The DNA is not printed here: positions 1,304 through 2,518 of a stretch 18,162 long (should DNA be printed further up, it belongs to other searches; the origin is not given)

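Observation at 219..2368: LysM-domain secreted protein immediately upstream of a sensor-less, tail-anchored Ser/Thr kinase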

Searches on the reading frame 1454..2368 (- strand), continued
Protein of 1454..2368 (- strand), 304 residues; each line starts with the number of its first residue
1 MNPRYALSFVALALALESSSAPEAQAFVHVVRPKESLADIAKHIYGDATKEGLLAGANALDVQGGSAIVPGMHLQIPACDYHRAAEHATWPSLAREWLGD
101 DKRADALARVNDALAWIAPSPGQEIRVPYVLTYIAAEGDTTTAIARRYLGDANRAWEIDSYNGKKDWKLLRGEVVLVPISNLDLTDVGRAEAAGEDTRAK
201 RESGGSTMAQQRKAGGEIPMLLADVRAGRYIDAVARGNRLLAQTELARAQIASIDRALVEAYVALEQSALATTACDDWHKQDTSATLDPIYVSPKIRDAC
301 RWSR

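Call 27: predict_structure(alignment_id=A2)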
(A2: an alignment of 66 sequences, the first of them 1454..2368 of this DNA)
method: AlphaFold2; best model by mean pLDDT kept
length: 304 residues; sequences in the alignment: 66
mean_pLDDT: 90.7   pTM: 0.79
mean pLDDT of the five models: 90.7, 90.3, 90.2, 89.4, 88.9
residues with pLDDT >= 90: 240; 70-90: 42; 50-70: 21; < 50: 1
segments of 3 or more residues with pLDDT < 50: none
pLDDT, mean of each block of 10 residues (from residue 1): 71 70 77 97 97 93 83 94 94 96 96 95 94 96 96 96 93 96 92 69 74 95 98 98 92 97 98 96 93 96 63
secondary structure, 60 per line:
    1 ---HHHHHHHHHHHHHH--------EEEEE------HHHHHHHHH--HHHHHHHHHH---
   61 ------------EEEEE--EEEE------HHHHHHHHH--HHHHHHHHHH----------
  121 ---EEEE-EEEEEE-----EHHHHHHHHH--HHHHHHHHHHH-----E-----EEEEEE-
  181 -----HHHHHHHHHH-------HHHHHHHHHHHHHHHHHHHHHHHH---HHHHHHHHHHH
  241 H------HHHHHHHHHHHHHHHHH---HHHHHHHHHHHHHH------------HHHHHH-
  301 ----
elements in order: H4-17 E26-30 H37-45 H48-57 E73-77 E80-83 H90-98 H101-110 E124-127 E129-134 H141-149 H152-162 E174-179 H186-195 H203-226 H230-241 H248-264 H268-281 H294-299

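Call 30: fold_search(model_id=the predicted structure, library=pdb)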
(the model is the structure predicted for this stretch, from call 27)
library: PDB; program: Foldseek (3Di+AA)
matches with E <= 10: 978; with E <= 0.001: 4
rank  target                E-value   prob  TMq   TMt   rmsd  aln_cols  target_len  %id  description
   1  4uz2_D                3.3e-04  1.00  0.17  0.44   7.4        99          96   27  Crystal structure of the N-terminal LysM domains from the putative NlpC/P60 D,L endopeptidase from T. thermophilus (released 2015-01-14)
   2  5jce_B                5.5e-04  1.00  0.18  0.19  11.3       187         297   16  Crystal structure of OsCEBiP complex (released 2016-06-08)
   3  4uz2_C                7.2e-04  1.00  0.17  0.47   7.4       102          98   27  Crystal structure of the N-terminal LysM domains from the putative NlpC/P60 D,L endopeptidase from T. thermophilus (released 2015-01-14)
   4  4uz2_A                7.6e-04  1.00  0.16  0.44   8.3       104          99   26  Crystal structure of the N-terminal LysM domains from the putative NlpC/P60 D,L endopeptidase from T. thermophilus (released 2015-01-14)
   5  9h3a_A                1.3e-03  1.00  0.18  0.23  11.4       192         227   14  Crystal structure of Lotus japonicus CHIP13 extracellular domain in complex with chitooctaose (released 2025-07-16)
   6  9h39_A                2.5e-03  1.00  0.18  0.24  11.5       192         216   14  Crystal structure of Lotus japonicus CHIP13 extracellular domain in complex with a nanobody (released 2025-07-16)
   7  4xcm_B                3.2e-03  1.00  0.17  0.23  14.3       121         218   27  Crystal structure of the putative NlpC/P60 D,L endopeptidase from T. thermophilus (released 2015-01-14)
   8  9q84_A                3.4e-03  0.99  0.18  0.24  12.6       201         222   14  Crystal structure of Lotus japonicus CHIP13 extracellular domain in complex with chitooctaose (released 2025-07-16)
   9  7bax                  4.0e-03  0.99  0.18  0.25  12.6       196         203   15  Crystal structure of LYS11 ectodomain (released 2021-11-10)
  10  6xwe_A                4.7e-03  0.97  0.18  0.24  13.0       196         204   13  Crystal structure of LYK3 ectodomain (released 2020-08-12)
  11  7au7_A                5.5e-03  0.98  0.18  0.25  12.5       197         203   14  Crystal structure of Nod Factor Perception ectodomain (released 2021-11-10)
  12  9qrs_A                5.7e-03  0.97  0.17  0.25  12.3       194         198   12  Crystal structure of CERK6 extracellular domain (released 2025-07-16)
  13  7vs7_A                8.3e-03  0.98  0.19  0.26  11.3       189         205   17  Crystal structure of the ectodomain of OsCERK1 in complex with chitin hexamer (released 2022-08-03)
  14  5ls2_A                1.1e-02  0.95  0.17  0.25  12.2       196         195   11  Receptor mediated chitin perception in legumes is functionally seperable from Nod factor perception (released 2017-08-23)
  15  4eby_A                2.1e-02  0.92  0.17  0.25  12.3       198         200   15  Crystal structure of the ectodomain of a receptor like kinase (released 2012-06-27)
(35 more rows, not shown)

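Call 32: find_encoding_contigs(protein=P0231, flank=6000, max_places=3)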
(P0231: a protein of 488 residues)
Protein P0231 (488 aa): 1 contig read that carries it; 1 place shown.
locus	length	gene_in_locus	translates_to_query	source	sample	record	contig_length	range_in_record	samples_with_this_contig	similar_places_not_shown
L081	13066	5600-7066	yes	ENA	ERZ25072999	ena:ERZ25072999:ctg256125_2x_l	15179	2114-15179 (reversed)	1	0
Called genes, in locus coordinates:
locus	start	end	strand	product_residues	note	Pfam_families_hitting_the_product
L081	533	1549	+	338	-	PF05157:MshEN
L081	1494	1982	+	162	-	-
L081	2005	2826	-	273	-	PF01966:HD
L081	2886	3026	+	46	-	-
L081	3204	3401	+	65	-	-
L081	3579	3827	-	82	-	-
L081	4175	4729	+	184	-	-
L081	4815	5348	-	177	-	-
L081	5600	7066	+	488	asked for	-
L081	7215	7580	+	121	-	PF21157:DksA_N, PF01258:zf-dskA_traR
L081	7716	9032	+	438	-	PF01839:FG-GAP (weak), PF13517:FG-GAP_3 (weak)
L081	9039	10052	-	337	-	-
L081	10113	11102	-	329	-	PF01073:3Beta_HSD, PF01370:Epimerase, PF02719:Polysacc_synt_2 (weak), PF04321:RmlD_sub_bind, PF05368:NmrA, PF13460:NAD_binding_10, PF16363:GDP_Man_Dehyd, PF07993:NAD_binding_4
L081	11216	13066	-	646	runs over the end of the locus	PF00012:HSP70, PF06723:MreB_Mbl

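Call 39: search_protein_families(library=pfam, proteins=[L001:3263-4600:+, L024:4585-5946:+, L008:4487-5983:+, L029:2479-4110:+, L029:4103-5551:+, L029:5574-5900:+, L001:8154-8948:-, L079:5388-5846:+], max_evalue=0.05)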
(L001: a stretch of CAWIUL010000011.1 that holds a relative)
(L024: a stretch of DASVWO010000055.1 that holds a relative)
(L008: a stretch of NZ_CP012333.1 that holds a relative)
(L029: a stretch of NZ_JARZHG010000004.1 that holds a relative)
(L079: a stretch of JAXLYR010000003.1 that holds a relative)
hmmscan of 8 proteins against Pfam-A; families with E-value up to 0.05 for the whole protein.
L001:3263-4600:+ (445 aa): 8 families
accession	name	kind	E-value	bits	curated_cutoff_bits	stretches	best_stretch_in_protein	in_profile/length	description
PF00069.31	Pkinase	-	6.4e-54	183.5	31.7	1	10-278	1-260/263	Protein kinase domain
PF07714.23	PK_Tyr_Ser-Thr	-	1.3e-36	126.7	23.1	1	12-274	3-253/258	Protein tyrosine and serine/threonine kinase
PF03109.22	ABC1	-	1.1e-07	31.7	22.9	1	81-156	141-215/244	ABC1 atypical kinase-like domain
PF01636.29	APH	-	3.4e-06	27.4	23.2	1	106-153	147-195/239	Phosphotransferase enzyme family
PF06293.20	Kdo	-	0.00043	20.2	21.3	1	78-155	87-169/207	Lipopolysaccharide kinase (Kdo/WaaP) family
PF14531.12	Kinase-like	-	0.00045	20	25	1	121-229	158-258/289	Kinase-like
PF06176.17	WaaY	-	0.014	15.4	20.3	1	65-154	97-180/229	Lipopolysaccharide core biosynthesis protein (WaaY)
PF17667.7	Pkinase_fungal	-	0.017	14.3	24.1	1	125-211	303-382/387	Fungal protein kinase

L024:4585-5946:+ (453 aa): 7 families
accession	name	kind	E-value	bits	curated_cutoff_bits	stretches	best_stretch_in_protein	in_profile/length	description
PF00069.31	Pkinase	-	4.7e-52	177.4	31.7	1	11-273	2-260/263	Protein kinase domain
PF07714.23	PK_Tyr_Ser-Thr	-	6.1e-33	114.6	23.1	1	11-268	2-252/258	Protein tyrosine and serine/threonine kinase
PF03109.22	ABC1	-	1.9e-11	44.1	22.9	2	82-160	142-219/244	ABC1 atypical kinase-like domain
PF01636.29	APH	-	8.1e-05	22.9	23.2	1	47-155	79-197/239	Phosphotransferase enzyme family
PF14531.12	Kinase-like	-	0.00082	19.1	25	1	118-217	155-253/289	Kinase-like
PF01163.29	RIO1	-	0.0021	18.1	22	1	55-153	55-149/187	RIO domain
PF06293.20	Kdo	-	0.026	14.4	21.3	1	81-147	90-161/207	Lipopolysaccharide kinase (Kdo/WaaP) family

L008:4487-5983:+ (498 aa): 7 families
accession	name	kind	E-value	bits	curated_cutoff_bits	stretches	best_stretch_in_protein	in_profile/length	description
PF00069.31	Pkinase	-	2.6e-48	165.1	31.7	1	9-230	1-201/263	Protein kinase domain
PF07714.23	PK_Tyr_Ser-Thr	-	3.6e-33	115.4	23.1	1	11-227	3-206/258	Protein tyrosine and serine/threonine kinase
PF03109.22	ABC1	-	1.2e-10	41.4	22.9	1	76-159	136-218/244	ABC1 atypical kinase-like domain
PF01636.29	APH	-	3.4e-06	27.4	23.2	1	126-155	167-197/239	Phosphotransferase enzyme family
PF14531.12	Kinase-like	-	7.6e-05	22.5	25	1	95-297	132-283/289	Kinase-like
PF08308.17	PEGA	-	0.002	18.4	20.8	1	417-471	13-66/71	PEGA domain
PF06293.20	Kdo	-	0.0098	15.8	21.3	1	82-157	91-171/207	Lipopolysaccharide kinase (Kdo/WaaP) family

L029:2479-4110:+ (543 aa): 10 families
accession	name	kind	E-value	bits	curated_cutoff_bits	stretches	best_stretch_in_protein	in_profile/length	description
PF13413.12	HTH_25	-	1.7e-22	79.5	24.6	1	462-523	1-62/62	Helix-turn-helix domain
PF01656.29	CbiA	-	1.9e-12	47.7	25.4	1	34-469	1-86/125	CobQ/CobB/MinD/ParA nucleotide binding domain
PF10609.15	ParA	-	6.1e-12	45.9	27.1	1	31-180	3-155/246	NUBPL iron-transfer P-loop NTPase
PF13614.12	AAA_31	-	2.4e-07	31.3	27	1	32-73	2-43/177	AAA domain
PF12844.13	HTH_19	-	1.3e-06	28.6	30.2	1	460-520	1-55/64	Helix-turn-helix domain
PF00226.36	DnaJ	-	2e-06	28.2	27.8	1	349-370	2-23/63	DnaJ domain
PF02374.21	ArsA_ATPase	-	1.6e-05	24.7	24.3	1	33-71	3-40/305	Anion-transporting ATPase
PF06564.18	CBP_BcsQ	-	2.8e-05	24.2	21.3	1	33-171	3-148/234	Cellulose biosynthesis protein BcsQ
PF13560.12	HTH_31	-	0.00082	20.1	27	1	460-523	3-61/64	Helix-turn-helix domain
PF01381.28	HTH_3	-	0.01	16.3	23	0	463-493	1-31/55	Helix-turn-helix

L029:4103-5551:+ (482 aa): 3 families
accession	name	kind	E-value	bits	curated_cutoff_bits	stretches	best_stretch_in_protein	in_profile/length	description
PF13231.12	PMT_2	-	6.8e-12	46.3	26.1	1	78-232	6-157/160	Dolichyl-phosphate-mannose-protein mannosyltransferase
PF02366.24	PMT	-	0.00072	19.6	22.7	1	99-233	88-231/245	Dolichyl-phosphate-mannose-protein mannosyltransferase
PF13160.11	DUF3995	-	0.0064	17.4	34.3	1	327-396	21-91/124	Protein of unknown function (DUF3995)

L029:5574-5900:+ (108 aa): 2 families
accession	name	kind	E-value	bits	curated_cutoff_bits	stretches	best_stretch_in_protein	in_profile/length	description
PF05099.18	TerB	-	5.6e-09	36.7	24.4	1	3-52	67-116/118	Tellurite resistance protein TerB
PF04391.17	DUF533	-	0.0002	21.4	29.6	1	12-89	72-149/178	Protein of unknown function (DUF533)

L001:8154-8948:- (264 aa): 1 family
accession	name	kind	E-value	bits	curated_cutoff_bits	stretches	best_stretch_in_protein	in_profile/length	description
PF00749.27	tRNA-synt_1c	-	4.8e-26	91.8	23.4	2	142-222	172-249/314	tRNA synthetases class I (E and Q), catalytic domain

L079:5388-5846:+ (152 aa): 0 families

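Call 48: search_protein_families(library=pfam, alignment_id=A3, max_evalue=0.05)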
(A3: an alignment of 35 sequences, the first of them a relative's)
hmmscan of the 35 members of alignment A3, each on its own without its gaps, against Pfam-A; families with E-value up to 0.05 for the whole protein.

A. member 1, L001:4148-4597:+ (150 aa): 1 family
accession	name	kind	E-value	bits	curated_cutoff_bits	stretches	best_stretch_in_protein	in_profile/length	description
PF13620.12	CarboxypepD_reg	-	0.012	16.4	32.3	1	102-138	43-81/82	Carboxypeptidase regulatory-like domain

B. families by the number of members that match (of 35 scanned): 3 families
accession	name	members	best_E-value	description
PF08308.17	PEGA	23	4.3e-05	PEGA domain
PF13620.12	CarboxypepD_reg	9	0.0032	Carboxypeptidase regulatory-like domain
PF13954.11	PapC_N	2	0.022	PapC N-terminal domain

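Call 64: search_protein_families(library=padloc, proteins=[window:1454-2368:-], max_evalue=0.001)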
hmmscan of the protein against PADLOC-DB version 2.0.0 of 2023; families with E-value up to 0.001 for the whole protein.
window:1454-2368:- (304 aa): 0 families

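Call 66: find_encoding_contigs(protein=P0232, flank=4000, max_places=2)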
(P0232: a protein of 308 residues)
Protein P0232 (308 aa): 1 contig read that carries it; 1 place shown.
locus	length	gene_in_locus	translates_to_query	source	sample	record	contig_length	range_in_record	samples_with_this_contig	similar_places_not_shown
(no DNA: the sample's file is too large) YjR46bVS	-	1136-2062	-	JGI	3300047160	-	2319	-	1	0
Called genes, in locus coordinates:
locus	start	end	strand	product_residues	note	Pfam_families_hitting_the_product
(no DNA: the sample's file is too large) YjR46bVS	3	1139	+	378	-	PF00069:Pkinase, PF03109:ABC1 (weak), PF07714:PK_Tyr_Ser-Thr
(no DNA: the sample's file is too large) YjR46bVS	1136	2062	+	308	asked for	PF01476:LysM (faint)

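Call 67: find_encoding_contigs(protein=P0245, flank=4000, max_places=2)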
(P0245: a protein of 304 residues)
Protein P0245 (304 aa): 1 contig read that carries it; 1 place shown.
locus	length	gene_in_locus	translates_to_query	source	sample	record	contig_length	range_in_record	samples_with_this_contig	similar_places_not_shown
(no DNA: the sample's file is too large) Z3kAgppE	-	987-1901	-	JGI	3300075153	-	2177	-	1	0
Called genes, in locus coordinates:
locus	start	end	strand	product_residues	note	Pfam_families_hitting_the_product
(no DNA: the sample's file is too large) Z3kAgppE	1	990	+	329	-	?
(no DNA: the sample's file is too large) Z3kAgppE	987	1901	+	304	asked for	PF01476:LysM (weak)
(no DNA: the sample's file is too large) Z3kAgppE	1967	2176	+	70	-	?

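Call 68: find_encoding_contigs(protein=P0257, flank=4000, max_places=2)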
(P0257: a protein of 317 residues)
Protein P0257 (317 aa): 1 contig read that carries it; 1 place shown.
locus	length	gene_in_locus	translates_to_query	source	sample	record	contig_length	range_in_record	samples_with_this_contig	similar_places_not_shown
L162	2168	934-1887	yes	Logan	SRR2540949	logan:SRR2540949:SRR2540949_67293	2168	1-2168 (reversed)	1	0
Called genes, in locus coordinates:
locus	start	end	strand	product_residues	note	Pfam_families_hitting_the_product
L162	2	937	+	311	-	?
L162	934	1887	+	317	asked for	-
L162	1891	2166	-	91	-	?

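Call 70: find_encoding_contigs(protein=P0237, flank=4000, max_places=2)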
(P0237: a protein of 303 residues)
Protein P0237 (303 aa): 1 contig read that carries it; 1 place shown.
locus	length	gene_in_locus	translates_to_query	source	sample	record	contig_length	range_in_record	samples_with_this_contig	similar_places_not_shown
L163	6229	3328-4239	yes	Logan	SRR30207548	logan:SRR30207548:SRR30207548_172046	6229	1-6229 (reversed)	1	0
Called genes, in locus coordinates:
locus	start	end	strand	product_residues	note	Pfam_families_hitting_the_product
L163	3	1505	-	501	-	?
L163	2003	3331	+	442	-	PF00069:Pkinase, PF07714:PK_Tyr_Ser-Thr, PF03109:ABC1 (weak)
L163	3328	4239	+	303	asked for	PF01476:LysM (faint)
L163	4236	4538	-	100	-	PF03795:YCII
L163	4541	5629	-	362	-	PF00266:Aminotran_5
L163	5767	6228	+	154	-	?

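Call 71: find_encoding_contigs(protein=P0212, flank=4000, max_places=2)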
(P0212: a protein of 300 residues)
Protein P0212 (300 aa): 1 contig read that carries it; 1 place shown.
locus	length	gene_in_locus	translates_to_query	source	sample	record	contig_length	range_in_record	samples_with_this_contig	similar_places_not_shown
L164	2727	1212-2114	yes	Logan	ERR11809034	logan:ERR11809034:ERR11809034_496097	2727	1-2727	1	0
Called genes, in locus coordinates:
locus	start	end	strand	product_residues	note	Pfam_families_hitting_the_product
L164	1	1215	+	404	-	?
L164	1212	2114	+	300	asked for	PF01476:LysM (faint)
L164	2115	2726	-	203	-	?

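Call 73: find_encoding_contigs(protein=P0190, flank=4000, max_places=2)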
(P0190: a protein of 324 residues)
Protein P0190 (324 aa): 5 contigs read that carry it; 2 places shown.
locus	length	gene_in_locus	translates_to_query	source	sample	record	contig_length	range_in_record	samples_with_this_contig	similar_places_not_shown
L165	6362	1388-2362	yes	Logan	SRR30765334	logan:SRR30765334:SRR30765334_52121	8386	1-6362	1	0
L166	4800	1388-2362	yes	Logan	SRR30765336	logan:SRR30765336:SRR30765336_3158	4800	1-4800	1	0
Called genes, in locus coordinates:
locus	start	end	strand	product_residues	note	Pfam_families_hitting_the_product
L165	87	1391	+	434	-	PF00069:Pkinase, PF07714:PK_Tyr_Ser-Thr, PF01636:APH (faint), PF03109:ABC1, PF08308:PEGA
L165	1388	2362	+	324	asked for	PF01476:LysM (faint)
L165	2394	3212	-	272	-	PF01678:DAP_epimerase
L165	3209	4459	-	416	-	PF08239:SH3_3 (faint), PF03734:YkuD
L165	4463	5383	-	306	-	PF01479:S4 (weak), PF00849:PseudoU_synth_2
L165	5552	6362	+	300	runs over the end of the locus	PF00226:DnaJ, PF01556:DnaJ_C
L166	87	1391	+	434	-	PF00069:Pkinase, PF07714:PK_Tyr_Ser-Thr, PF01636:APH (faint), PF03109:ABC1, PF08308:PEGA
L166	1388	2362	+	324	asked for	PF01476:LysM (faint)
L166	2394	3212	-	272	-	PF01678:DAP_epimerase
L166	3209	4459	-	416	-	PF08239:SH3_3 (faint), PF03734:YkuD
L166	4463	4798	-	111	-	?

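Call 74: find_encoding_contigs(protein=P0203, flank=4000, max_places=2)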
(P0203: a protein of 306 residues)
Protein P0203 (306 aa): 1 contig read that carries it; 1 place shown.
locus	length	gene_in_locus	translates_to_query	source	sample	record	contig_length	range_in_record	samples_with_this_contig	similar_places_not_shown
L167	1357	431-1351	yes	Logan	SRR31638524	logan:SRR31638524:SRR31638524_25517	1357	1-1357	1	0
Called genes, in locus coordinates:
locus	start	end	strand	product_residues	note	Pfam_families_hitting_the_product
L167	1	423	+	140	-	?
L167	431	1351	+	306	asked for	PF01476:LysM (faint)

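Call 75: find_encoding_contigs(protein=P0261, flank=4000, max_places=2)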
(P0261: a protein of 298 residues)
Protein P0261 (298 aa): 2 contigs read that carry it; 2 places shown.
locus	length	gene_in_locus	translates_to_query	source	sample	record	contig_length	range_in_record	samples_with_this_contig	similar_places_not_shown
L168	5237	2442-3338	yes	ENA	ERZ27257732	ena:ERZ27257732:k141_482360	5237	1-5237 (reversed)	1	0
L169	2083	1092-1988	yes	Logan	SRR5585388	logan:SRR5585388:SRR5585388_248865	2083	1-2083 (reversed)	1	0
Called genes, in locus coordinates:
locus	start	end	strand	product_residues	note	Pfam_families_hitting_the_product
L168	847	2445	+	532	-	PF00069:Pkinase, PF07714:PK_Tyr_Ser-Thr, PF03109:ABC1, PF14531:Kinase-like (faint), PF08308:PEGA (weak)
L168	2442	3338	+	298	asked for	PF01476:LysM (faint)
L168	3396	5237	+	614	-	?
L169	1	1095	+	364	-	?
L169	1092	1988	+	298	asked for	PF01476:LysM (faint)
